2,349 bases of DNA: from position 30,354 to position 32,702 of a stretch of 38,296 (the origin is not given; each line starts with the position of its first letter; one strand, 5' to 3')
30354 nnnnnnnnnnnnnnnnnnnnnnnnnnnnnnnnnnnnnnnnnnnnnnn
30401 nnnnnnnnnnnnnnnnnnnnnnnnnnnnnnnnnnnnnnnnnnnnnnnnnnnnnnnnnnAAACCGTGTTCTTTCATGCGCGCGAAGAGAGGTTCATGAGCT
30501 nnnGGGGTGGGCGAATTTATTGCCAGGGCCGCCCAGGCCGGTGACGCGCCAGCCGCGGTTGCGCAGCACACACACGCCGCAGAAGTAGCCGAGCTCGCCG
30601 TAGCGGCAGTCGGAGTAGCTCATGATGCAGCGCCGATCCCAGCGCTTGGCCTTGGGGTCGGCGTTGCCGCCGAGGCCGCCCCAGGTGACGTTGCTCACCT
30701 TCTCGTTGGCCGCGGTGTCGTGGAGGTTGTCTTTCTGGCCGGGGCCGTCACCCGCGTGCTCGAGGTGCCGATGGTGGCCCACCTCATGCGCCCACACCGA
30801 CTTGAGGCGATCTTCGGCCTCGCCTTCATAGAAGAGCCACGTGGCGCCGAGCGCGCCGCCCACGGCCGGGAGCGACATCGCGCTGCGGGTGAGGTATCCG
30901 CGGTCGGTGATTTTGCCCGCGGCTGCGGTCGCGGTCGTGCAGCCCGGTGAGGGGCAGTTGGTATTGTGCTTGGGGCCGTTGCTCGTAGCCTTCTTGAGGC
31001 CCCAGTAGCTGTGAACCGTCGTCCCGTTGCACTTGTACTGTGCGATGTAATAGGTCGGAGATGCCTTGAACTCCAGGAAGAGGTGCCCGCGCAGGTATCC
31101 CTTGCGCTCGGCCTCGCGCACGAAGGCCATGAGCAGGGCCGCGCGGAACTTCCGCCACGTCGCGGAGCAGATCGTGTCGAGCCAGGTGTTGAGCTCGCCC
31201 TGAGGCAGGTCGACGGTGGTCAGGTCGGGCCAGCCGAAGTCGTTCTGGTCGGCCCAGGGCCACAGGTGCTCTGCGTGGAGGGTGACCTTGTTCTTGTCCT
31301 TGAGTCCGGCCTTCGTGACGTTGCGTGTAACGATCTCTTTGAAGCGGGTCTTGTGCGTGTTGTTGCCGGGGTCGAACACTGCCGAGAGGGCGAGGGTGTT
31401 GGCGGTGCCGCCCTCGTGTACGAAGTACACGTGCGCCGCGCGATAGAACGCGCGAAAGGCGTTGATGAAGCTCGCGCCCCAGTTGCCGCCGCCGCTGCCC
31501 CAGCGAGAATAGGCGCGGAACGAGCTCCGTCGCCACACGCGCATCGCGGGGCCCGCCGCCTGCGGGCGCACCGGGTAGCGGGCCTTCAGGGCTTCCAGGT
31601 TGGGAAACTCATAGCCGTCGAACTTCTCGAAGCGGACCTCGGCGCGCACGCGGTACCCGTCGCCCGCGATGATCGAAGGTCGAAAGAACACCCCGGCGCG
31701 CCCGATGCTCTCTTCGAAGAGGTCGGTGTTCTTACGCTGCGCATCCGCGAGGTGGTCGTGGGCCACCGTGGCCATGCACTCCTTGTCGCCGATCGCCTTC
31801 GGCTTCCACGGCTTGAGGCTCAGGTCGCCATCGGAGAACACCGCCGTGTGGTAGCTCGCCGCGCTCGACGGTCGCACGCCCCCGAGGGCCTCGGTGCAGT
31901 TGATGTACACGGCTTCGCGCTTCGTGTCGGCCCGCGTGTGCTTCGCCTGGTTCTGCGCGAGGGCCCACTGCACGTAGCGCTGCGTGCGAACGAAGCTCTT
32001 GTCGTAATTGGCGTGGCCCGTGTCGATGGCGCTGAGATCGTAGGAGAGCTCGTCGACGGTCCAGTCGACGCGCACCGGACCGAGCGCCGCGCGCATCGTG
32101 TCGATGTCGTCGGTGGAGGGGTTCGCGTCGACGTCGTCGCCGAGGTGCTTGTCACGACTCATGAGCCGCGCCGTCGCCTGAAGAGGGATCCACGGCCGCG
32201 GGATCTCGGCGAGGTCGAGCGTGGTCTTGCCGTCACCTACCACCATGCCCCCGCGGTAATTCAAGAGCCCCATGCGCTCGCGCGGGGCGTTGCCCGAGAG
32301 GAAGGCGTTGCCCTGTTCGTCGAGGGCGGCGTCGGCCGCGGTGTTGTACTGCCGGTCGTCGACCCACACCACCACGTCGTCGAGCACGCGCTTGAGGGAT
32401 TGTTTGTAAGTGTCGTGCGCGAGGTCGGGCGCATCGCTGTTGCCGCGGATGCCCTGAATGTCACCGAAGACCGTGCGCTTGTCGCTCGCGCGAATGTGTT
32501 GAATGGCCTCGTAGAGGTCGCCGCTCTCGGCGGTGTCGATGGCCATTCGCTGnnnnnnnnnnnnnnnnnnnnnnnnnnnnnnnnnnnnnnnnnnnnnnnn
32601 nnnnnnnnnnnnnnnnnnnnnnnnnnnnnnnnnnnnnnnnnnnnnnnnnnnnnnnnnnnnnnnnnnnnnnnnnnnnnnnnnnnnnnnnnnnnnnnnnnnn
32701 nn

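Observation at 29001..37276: Six-gene DUF4123-chaperone / LysM / metzincin operon with no VgrG, PAAR or Hcp nearby: candidate undescribed cell-wall-targeting effector system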

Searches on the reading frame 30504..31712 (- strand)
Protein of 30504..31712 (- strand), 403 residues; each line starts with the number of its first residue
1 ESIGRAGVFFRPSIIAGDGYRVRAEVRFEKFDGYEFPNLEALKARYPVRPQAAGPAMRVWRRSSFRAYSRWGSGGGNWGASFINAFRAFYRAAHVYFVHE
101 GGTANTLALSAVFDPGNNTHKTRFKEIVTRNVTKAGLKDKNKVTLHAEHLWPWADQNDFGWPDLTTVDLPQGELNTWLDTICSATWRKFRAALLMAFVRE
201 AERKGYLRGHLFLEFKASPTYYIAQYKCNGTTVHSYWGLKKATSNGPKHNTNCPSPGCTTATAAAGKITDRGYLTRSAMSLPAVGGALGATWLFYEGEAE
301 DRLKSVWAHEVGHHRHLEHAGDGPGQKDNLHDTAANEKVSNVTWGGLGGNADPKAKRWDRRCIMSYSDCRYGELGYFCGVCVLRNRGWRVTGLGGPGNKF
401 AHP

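Call 75: search_protein_representatives(alignment_id=A7)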
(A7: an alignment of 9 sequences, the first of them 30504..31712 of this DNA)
Query: 9 sequences, 389 profile positions. Proteins with E-value up to 0.001 (for the whole library): 590; up to 1e-10: 251; up to 1e-30: 126. The best 150 are listed.
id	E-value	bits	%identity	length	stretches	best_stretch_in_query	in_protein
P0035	2.6e-160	550.2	-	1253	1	2-388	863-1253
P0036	5.4e-160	549.1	-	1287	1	2-387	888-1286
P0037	6.4e-151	519.3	-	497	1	2-388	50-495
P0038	8.9e-149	512.2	-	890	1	2-388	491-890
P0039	2.2e-148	510.9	-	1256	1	2-387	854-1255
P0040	2.3e-144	497.7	-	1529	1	2-388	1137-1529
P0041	2.4e-141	487.8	-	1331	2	1-328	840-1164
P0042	6.1e-141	486.4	-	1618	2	2-337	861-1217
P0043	5.4e-138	476.7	-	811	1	2-381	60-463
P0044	9.5e-135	466.0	-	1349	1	2-387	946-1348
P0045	8.3e-134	462.9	-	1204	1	2-387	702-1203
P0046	3.7e-130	450.9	-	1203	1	3-388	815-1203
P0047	7.0e-129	446.7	-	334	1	59-388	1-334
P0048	4.6e-128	444.0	-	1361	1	2-388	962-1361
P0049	9.2e-128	443.0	-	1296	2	2-265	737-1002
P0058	2.3e-109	382.5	-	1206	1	2-382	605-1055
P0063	6.7e-105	367.8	-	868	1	2-382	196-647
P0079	1.0e-97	344.1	-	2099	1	3-387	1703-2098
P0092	3.8e-92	325.8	-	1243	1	3-386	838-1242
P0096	9.8e-90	317.8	-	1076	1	3-383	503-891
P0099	1.3e-89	317.4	-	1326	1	3-382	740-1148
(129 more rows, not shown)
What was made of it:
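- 30504..31712 (-): g5 catalytic region (residues 840-1242): divergent adamalysin-like metzincin. The exhaustive profile search is call 75.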

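Call 76: search_protein_families(library=pfam, proteins=[P0079, P0042, P0043, P0063, P0058, P0096, P0099], max_evalue=0.001)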
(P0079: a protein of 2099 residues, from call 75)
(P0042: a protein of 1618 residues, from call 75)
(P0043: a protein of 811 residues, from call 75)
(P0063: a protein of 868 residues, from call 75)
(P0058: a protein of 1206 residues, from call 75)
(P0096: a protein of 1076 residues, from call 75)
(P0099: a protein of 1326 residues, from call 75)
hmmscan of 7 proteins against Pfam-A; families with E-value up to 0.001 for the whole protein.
P0079 (2099 aa): 0 families

P0042 (1618 aa): 4 families
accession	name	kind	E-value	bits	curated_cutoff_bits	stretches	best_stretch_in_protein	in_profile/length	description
PF18911.6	PKD_4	-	1.7e-49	166.2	27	4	1298-1370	2-76/85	PKD domain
PF00801.26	PKD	-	1.7e-38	130.9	23.5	4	1303-1377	3-80/80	PKD domain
PF18981.6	InlK_D3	-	2.8e-07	30.9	25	0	1446-1474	46-74/75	Internalin K domain (D3/D4)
PF13860.13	FlgD_ig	-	9.4e-07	29.2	27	1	277-325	10-58/79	FlgD Ig-like domain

P0043 (811 aa): 0 families

P0063 (868 aa): 4 families
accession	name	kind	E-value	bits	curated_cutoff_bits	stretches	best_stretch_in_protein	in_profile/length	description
PF15780.11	ASH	-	7e-14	52.2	27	1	773-853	15-95/98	Abnormal spindle-like microcephaly-assoc'd, ASPM-SPD-2-Hydin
PF22544.2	HYDIN_VesB_CFA65-like_Ig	-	3.9e-12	46.7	25.5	2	765-859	3-96/100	HYDIN/CFA65/VesB-like, Ig-like domain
PF22073.2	Cep192_D4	-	3.6e-11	43.7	35.5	1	763-864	2-111/112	Cep192 domain 4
PF07610.17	DUF1573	-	1.3e-07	32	26.1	0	772-862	8-96/98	Protein of unknown function (DUF1573)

P0058 (1206 aa): 5 families
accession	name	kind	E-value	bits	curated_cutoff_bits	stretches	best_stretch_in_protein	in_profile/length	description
PF13860.13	FlgD_ig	-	7.2e-10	39.1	27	1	36-87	6-55/79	FlgD Ig-like domain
PF15780.11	ASH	-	8.8e-10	39.1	27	1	1072-1150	16-91/98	Abnormal spindle-like microcephaly-assoc'd, ASPM-SPD-2-Hydin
PF22544.2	HYDIN_VesB_CFA65-like_Ig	-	3.5e-06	27.6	25.5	1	1070-1151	10-88/100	HYDIN/CFA65/VesB-like, Ig-like domain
PF22073.2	Cep192_D4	-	5.5e-06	27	35.5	1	1071-1150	12-95/112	Cep192 domain 4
PF01471.23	PG_binding_1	-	6.9e-06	26.6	23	0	269-307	2-40/57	Putative peptidoglycan binding domain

P0096 (1076 aa): 2 families
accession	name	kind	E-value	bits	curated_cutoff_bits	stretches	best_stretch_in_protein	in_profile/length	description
PF16656.11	Pur_ac_phosph_N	-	2.1e-15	57.5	30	2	1002-1075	13-93/93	Purple acid Phosphatase, N-terminal domain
PF00041.27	fn3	-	4.4e-11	43.3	25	1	896-973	4-71/84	Fibronectin type III domain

P0099 (1326 aa): 3 families
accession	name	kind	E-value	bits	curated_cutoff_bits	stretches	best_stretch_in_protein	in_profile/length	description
PF16656.11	Pur_ac_phosph_N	-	1.5e-16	61.1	30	2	1243-1324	6-93/93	Purple acid Phosphatase, N-terminal domain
PF00041.27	fn3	-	1.6e-07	31.9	25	0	1194-1226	47-76/84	Fibronectin type III domain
PF16655.11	PhoD_N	-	9.1e-06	26.6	30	0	1163-1225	26-84/90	PhoD-like phosphatase, N-terminal domain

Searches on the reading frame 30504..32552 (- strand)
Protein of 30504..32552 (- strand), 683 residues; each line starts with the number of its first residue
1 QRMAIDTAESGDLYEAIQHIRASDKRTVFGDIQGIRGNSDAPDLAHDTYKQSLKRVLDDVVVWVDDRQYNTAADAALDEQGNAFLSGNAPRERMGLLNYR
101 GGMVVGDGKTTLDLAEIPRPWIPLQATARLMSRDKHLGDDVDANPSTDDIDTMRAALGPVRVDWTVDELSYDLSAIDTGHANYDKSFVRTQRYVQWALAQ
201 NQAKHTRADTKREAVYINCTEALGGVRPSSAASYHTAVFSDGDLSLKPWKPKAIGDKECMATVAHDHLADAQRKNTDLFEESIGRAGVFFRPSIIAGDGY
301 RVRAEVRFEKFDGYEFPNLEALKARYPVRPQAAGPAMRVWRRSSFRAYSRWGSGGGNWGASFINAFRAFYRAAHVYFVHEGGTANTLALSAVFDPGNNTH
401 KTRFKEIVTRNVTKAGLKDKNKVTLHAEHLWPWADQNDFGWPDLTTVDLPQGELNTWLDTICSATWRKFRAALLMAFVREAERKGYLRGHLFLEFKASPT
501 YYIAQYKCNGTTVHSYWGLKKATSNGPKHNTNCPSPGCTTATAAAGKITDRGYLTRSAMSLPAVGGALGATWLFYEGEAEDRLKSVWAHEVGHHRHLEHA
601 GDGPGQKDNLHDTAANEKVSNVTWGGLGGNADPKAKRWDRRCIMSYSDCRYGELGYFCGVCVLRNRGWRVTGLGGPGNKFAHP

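Call 52: predict_structure(alignment_id=A2)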
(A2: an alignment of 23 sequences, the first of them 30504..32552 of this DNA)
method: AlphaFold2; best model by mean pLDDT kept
length: 683 residues; sequences in the alignment: 23
mean_pLDDT: 76.3   pTM: 0.79
mean pLDDT of the five models: 76.3, 73.0, 72.6, 71.3, 61.3
residues with pLDDT >= 90: 53; 70-90: 429; 50-70: 167; < 50: 34
segments of 3 or more residues with pLDDT < 50: 1-7, 90-101, 267-269, 541-544
pLDDT, mean of each block of 10 residues (from residue 1): 41 63 77 88 85 83 72 69 59 47 60 64 64 62 64 72 88 76 75 90 87 88 86 85 65 87 65 52 69 85 86 79 78 85 87 77 86 88 85 94 95 90 92 90 85 84 88 85 79 88 81 81 63 65 55 80 71 74 80 73 64 76 51 72 70 76 88 82 63
secondary structure, 60 per line:
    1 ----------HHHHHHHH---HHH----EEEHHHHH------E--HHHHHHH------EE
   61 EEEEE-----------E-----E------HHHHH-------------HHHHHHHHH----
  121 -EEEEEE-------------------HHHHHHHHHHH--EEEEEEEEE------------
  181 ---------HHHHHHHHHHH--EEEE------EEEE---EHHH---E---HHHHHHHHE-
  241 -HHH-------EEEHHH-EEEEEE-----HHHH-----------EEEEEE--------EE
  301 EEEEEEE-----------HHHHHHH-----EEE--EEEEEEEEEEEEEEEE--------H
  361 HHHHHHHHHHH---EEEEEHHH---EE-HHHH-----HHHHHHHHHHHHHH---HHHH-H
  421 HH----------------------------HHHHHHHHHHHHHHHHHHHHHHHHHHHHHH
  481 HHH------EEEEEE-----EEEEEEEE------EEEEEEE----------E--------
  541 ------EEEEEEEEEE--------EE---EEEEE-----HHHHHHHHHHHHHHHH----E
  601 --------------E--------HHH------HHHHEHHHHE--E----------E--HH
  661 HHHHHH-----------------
elements in order (helices of 4 or more, strands of 3 or more residues): H11-18 E29-31 H32-36 H46-52 E59-65 H90-94 H108-116 E122-127 H147-157 E160-168 H190-200 E203-206 E213-216 H231-238 E252-254 E259-264 H270-273 E285-290 E299-307 H319-325 E331-333 E336-351 H360-371 E375-379 H389-392 H398-411 H415-418 H451-483 E490-495 E501-508 E515-521 E547-556 E570-574 H580-595 H633-636 H638-641 H659-666

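Call 54: fold_search(model_id=the predicted structure, library=pdb)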
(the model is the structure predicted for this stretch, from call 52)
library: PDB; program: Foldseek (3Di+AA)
matches with E <= 10: 453; with E <= 0.001: 0
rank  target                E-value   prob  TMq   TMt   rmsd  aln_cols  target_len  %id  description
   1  2i47_A                8.8e-03  0.87  0.18  0.41  17.1       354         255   14  Crystal structure of catalytic domain of TACE with inhibitor (released 2006-12-05)
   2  1bkc_A                1.1e-02  0.82  0.18  0.40  17.1       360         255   14  CATALYTIC DOMAIN OF TNF-ALPHA CONVERTING ENZYME (TACE) (released 1999-06-22)
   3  3l0v_B                2.0e-02  0.75  0.18  0.42  16.0       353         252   13  Crystal structure of catalytic domain of TACE with the first hydantoin inhibitor occupying the S1' pocket (released 2010-03-02)
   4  4dd8_A                9.8e-02  0.63  0.17  0.49  12.4       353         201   10  ADAM-8 metalloproteinase domain with bound batimastat (released 2012-06-06)
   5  5z0z_A                9.8e-02  0.12  0.07  0.09  17.4       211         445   10  Crystal structure of shaft pilin spaD from Lactobacillus rhamnosus GG - D242A mutant (released 2018-06-20)
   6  2dw0_A                1.6e-01  0.54  0.16  0.25  13.0       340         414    8  Crystal structure of VAP2 from Crotalus atrox venom (Form 2-1 crystal) (released 2007-07-10)
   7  5cgm_B                1.7e-01  0.04  0.07  0.07  20.1       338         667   13  Structure of Mycobacterium thermoresistibile GlgE in complex with maltose at 1.95A resolution (released 2015-12-09)
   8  1bud                  1.8e-01  0.69  0.17  0.52  13.4       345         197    9  ACUTOLYSIN A FROM SNAKE VENOM OF AGKISTRODON ACUTUS AT PH 5.0 (released 1999-09-07)
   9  5z24_A                1.8e-01  0.11  0.07  0.10  18.0       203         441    9  Crystal structure of shaft pilin spaD from Lactobacillus rhamnosus GG - K365A mutant (released 2018-06-20)
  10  5z0z_B                1.9e-01  0.10  0.07  0.10  17.3       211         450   10  Crystal structure of shaft pilin spaD from Lactobacillus rhamnosus GG - D242A mutant (released 2018-06-20)
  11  5cgm_A                1.9e-01  0.04  0.07  0.07  19.7       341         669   13  Structure of Mycobacterium thermoresistibile GlgE in complex with maltose at 1.95A resolution (released 2015-12-09)
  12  3gbo                  2.0e-01  0.54  0.13  0.41  13.9       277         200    9  Crystal structure of BmooMPalpha-I, a non-hemorrhagic metalloproteinase isolated from Bothrops moojeni snake venom (released 2009-09-22)
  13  3hdb_A                2.0e-01  0.47  0.16  0.25  13.1       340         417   10  Crystal structure of AaHIV, A metalloproteinase from venom of Agkistrodon Acutus (released 2009-08-11)
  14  5yxo                  2.1e-01  0.08  0.07  0.10  17.9       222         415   10  Crystal structure of shaft pilin spaD from Lactobacillus rhamnosus GG in bent conformation (released 2018-06-20)
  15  1bsw                  3.0e-01  0.44  0.16  0.48  13.9       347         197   10  ACUTOLYSIN A FROM SNAKE VENOM OF AGKISTRODON ACUTUS AT PH 7.5 (released 1999-08-26)
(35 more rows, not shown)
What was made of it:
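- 30504..31712 (-): The top Foldseek PDB hits are all TACE, ADAM-8 or snake-venom metalloproteinases (best E=8.8e-3, TM on target 0.4-0.5; call 54).
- On Metzincin clan: The model pLDDT is 76 (calls 52, 54).
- Closest known: Adamalysin/ADAM. Same: It has the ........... motif and a Met-turn, and the best structural neighbours are of this type (call 54).
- The structural match to metzincins is weak (E about 1e-2) and contains large insertions (call 54).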
